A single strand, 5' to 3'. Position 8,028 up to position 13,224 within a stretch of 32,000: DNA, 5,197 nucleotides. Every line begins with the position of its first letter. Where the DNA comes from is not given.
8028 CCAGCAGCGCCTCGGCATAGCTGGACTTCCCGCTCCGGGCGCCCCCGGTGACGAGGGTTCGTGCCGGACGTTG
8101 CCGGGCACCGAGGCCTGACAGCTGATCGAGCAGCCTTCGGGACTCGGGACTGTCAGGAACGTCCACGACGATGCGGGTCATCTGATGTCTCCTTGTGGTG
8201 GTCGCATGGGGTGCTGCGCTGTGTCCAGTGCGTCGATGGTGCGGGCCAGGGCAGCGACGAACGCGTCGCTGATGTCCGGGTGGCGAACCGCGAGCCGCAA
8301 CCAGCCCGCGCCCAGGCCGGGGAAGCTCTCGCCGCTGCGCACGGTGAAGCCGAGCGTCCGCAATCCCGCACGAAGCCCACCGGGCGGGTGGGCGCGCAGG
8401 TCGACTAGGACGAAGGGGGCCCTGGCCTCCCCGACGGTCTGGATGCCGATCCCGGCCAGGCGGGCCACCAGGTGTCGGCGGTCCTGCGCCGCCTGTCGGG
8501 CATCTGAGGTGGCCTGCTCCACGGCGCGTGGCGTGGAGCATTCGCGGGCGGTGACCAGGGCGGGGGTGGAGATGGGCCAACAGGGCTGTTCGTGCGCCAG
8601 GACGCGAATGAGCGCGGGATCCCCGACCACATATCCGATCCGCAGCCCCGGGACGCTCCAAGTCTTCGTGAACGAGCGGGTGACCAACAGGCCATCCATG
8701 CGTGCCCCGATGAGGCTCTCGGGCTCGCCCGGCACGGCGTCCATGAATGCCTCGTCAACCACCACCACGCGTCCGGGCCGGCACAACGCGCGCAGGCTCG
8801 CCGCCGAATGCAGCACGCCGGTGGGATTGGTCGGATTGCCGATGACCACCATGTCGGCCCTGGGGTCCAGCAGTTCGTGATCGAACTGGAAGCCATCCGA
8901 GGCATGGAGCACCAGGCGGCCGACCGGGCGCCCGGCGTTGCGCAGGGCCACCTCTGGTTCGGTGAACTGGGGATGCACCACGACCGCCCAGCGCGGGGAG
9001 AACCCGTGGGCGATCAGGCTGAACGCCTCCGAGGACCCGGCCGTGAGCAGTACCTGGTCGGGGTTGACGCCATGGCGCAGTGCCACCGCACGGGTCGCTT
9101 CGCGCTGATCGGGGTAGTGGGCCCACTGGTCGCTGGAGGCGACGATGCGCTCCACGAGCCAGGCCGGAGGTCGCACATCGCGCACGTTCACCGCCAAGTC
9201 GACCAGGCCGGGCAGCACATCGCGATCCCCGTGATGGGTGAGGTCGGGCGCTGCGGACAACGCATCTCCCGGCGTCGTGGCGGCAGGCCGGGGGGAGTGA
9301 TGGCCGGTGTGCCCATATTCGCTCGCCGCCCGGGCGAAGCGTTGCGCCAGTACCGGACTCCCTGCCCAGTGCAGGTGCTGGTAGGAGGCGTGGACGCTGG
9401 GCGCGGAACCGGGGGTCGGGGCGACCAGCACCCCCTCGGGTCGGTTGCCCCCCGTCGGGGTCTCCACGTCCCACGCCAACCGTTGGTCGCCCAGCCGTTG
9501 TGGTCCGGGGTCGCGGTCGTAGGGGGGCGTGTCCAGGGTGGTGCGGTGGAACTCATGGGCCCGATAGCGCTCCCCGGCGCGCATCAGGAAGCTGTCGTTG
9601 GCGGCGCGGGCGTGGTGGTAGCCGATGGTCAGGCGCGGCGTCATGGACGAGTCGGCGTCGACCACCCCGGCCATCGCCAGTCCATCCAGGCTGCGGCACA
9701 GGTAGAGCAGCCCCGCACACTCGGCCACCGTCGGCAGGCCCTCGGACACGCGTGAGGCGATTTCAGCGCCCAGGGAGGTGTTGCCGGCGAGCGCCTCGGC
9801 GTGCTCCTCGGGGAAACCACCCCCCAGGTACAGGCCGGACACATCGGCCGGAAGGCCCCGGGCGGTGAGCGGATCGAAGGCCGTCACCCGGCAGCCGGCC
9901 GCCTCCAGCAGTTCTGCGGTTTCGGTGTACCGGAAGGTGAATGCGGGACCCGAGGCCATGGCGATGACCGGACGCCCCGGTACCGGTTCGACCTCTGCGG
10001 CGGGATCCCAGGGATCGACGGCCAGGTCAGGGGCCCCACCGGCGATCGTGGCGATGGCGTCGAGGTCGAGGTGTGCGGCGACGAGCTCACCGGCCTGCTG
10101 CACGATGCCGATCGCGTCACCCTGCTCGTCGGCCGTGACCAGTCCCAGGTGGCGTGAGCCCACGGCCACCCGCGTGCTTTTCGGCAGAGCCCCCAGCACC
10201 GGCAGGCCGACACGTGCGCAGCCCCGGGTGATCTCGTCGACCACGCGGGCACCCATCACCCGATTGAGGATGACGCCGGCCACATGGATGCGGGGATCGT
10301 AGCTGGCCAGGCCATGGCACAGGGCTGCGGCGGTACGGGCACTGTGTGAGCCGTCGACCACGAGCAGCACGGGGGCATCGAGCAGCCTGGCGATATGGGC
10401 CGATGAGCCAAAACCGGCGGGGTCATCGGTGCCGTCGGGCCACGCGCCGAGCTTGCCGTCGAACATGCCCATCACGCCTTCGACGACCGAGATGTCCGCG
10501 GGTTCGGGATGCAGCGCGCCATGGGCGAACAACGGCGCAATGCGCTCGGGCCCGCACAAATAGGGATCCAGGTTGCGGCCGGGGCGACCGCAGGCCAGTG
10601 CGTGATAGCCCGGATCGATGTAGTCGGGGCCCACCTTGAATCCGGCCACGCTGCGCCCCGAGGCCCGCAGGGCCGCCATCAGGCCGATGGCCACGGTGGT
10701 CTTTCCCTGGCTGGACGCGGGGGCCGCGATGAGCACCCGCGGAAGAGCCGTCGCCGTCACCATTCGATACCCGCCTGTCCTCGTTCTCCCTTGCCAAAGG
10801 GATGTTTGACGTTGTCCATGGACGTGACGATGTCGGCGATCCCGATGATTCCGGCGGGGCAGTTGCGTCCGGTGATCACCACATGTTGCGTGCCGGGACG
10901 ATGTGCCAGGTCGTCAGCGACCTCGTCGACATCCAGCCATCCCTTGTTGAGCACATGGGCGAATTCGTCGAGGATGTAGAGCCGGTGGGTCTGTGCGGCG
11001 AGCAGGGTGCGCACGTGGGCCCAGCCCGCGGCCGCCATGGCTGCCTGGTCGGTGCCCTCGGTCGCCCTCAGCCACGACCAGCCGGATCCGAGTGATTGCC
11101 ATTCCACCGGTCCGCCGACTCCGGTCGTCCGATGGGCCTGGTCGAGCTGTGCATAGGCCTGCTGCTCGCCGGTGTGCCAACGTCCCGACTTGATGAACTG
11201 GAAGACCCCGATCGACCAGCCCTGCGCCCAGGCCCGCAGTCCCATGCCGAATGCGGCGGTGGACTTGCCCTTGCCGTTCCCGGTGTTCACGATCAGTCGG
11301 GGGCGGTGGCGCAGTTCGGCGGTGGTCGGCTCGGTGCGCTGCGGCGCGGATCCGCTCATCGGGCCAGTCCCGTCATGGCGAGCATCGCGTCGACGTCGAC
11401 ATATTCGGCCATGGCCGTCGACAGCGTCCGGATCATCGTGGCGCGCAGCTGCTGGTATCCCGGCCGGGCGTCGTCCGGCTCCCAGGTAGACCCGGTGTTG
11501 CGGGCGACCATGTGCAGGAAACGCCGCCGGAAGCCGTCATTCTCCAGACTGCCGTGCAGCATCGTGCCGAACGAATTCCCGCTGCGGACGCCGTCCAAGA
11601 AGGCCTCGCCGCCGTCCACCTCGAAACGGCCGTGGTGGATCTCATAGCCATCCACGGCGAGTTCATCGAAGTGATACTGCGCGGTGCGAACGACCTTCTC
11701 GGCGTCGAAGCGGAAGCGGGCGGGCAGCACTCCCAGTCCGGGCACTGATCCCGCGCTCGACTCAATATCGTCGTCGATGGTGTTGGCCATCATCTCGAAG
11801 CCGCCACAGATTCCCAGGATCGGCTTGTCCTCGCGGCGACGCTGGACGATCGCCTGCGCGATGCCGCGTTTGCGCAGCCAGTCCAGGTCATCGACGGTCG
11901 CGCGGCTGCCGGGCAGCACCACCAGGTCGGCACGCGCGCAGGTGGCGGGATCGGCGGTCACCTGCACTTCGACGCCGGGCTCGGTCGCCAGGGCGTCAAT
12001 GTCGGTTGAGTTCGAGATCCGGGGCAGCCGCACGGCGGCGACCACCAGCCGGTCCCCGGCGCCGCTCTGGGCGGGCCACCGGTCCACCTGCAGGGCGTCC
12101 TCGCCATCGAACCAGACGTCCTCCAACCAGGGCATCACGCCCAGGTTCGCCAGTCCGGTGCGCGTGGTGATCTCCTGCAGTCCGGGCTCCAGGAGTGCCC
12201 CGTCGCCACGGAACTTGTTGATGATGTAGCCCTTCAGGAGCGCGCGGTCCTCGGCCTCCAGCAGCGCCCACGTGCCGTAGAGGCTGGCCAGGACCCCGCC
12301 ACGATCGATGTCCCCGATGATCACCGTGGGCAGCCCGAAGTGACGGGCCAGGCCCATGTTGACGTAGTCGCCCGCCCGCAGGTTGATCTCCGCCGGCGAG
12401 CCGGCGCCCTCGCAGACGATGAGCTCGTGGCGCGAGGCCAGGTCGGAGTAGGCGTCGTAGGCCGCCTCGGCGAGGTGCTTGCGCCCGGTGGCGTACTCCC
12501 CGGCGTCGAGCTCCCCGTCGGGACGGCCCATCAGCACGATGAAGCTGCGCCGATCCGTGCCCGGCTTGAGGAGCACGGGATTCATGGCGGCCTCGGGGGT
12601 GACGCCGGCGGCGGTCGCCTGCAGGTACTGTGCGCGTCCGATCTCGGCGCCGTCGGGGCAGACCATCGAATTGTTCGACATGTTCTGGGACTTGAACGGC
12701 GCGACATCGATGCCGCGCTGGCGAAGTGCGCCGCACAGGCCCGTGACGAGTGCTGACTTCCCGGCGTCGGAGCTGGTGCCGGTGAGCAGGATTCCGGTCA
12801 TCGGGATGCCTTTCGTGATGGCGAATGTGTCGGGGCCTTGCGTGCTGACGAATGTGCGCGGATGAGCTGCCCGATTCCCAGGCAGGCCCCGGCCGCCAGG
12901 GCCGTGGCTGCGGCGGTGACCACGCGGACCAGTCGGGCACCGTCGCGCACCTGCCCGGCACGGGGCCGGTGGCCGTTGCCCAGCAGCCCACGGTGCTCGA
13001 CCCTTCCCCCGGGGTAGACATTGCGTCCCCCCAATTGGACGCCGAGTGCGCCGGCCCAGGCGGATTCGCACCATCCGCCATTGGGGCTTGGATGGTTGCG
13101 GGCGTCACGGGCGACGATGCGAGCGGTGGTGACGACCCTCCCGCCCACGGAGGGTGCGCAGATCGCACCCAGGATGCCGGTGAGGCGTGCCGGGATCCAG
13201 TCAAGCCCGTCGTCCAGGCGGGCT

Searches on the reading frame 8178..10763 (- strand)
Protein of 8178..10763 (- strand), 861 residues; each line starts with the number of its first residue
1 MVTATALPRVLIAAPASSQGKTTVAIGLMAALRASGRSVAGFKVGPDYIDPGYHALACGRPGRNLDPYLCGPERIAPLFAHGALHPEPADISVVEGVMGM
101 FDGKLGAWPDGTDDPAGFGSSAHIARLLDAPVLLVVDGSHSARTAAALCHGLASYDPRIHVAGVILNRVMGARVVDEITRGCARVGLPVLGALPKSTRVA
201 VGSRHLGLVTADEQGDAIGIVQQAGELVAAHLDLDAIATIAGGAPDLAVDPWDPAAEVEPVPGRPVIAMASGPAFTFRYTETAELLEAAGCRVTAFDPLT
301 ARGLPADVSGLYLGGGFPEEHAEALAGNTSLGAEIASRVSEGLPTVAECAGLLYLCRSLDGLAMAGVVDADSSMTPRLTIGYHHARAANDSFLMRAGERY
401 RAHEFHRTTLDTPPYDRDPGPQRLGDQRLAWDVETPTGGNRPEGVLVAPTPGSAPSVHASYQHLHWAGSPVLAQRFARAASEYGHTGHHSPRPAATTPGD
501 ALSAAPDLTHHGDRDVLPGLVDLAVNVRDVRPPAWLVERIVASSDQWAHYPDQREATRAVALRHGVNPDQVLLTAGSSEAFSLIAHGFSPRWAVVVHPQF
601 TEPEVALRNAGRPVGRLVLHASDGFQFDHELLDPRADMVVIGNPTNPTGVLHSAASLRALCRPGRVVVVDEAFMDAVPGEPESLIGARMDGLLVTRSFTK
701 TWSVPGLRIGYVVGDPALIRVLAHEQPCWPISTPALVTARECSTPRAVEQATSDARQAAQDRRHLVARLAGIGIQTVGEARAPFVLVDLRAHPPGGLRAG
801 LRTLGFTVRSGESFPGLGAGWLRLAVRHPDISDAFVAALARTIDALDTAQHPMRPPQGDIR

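Call 5: search_protein_families(library=pfam, proteins=[window:8178-10763:-])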
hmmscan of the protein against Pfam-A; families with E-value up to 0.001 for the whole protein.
window:8178-10763:- (861 aa): 4 families
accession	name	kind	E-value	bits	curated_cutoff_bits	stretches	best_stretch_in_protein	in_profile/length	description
PF00155.27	Aminotran_1_2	-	1.1e-29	104.2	19.7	1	520-829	3-347/361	Aminotransferase class I and II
PF07685.20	GATase_3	-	1.4e-18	67.7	27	1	267-469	2-194/196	CobB/CobQ-like glutamine amidotransferase domain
PF01656.29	CbiA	-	6.1e-14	52.5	25.4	1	11-200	2-116/125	CobQ/CobB/MinD/ParA nucleotide binding domain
PF13500.12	AAA_26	-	4.5e-10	40.2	27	1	122-198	121-193/198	AAA domain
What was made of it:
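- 8178..12801 (-): Rest of the operon: cobQ (11356-12801, ATGA overlap with the cbiB stop), cobO (10757-11359) and a cobB/cbiA-aminotransferase fusion (8178-10763). Pfam (call 5).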

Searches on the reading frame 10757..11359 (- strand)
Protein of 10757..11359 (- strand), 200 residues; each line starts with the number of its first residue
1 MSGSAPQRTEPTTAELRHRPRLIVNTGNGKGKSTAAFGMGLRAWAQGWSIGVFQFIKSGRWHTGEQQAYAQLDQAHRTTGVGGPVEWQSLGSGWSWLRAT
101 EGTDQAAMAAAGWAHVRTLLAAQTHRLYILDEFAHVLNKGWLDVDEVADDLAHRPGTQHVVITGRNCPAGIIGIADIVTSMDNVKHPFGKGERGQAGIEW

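Call 5: search_protein_families(library=pfam, proteins=[window:10757-11359:-])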
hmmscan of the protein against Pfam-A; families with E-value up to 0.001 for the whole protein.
window:10757-11359:- (200 aa): 1 family
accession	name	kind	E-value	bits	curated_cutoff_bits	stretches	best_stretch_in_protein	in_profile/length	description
PF02572.21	CobA_CobO_BtuR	-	1.3e-52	178.9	25.7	1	20-200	3-172/172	ATP:corrinoid adenosyltransferase BtuR/CobO/CobP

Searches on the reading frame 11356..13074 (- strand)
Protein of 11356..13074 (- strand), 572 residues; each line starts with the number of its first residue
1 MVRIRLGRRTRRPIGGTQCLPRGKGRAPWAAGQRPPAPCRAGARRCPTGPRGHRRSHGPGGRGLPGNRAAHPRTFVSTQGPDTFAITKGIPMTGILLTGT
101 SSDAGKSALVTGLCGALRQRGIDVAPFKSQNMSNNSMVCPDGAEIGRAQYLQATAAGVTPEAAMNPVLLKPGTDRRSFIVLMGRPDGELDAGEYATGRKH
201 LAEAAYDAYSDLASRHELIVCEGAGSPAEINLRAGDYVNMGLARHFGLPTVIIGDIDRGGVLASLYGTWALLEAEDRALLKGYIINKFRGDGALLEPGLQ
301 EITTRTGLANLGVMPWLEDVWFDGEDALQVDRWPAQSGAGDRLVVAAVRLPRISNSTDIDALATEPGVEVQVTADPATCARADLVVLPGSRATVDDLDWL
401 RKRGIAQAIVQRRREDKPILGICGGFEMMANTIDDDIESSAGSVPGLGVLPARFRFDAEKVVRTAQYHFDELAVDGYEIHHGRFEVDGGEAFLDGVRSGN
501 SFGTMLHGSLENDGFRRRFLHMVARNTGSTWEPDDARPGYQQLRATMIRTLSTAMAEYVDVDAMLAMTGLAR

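Call 5: search_protein_families(library=pfam, proteins=[window:11356-13074:-])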
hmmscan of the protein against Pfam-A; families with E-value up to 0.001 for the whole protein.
window:11356-13074:- (572 aa): 3 families
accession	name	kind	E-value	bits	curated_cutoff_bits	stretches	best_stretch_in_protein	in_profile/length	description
PF07685.20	GATase_3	-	3.3e-37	128.4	27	1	345-514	2-195/196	CobB/CobQ-like glutamine amidotransferase domain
PF01656.29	CbiA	-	1.1e-20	74.3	25.4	1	95-321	1-116/125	CobQ/CobB/MinD/ParA nucleotide binding domain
PF13500.12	AAA_26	-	5.8e-10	39.8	27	1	94-320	2-194/198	AAA domain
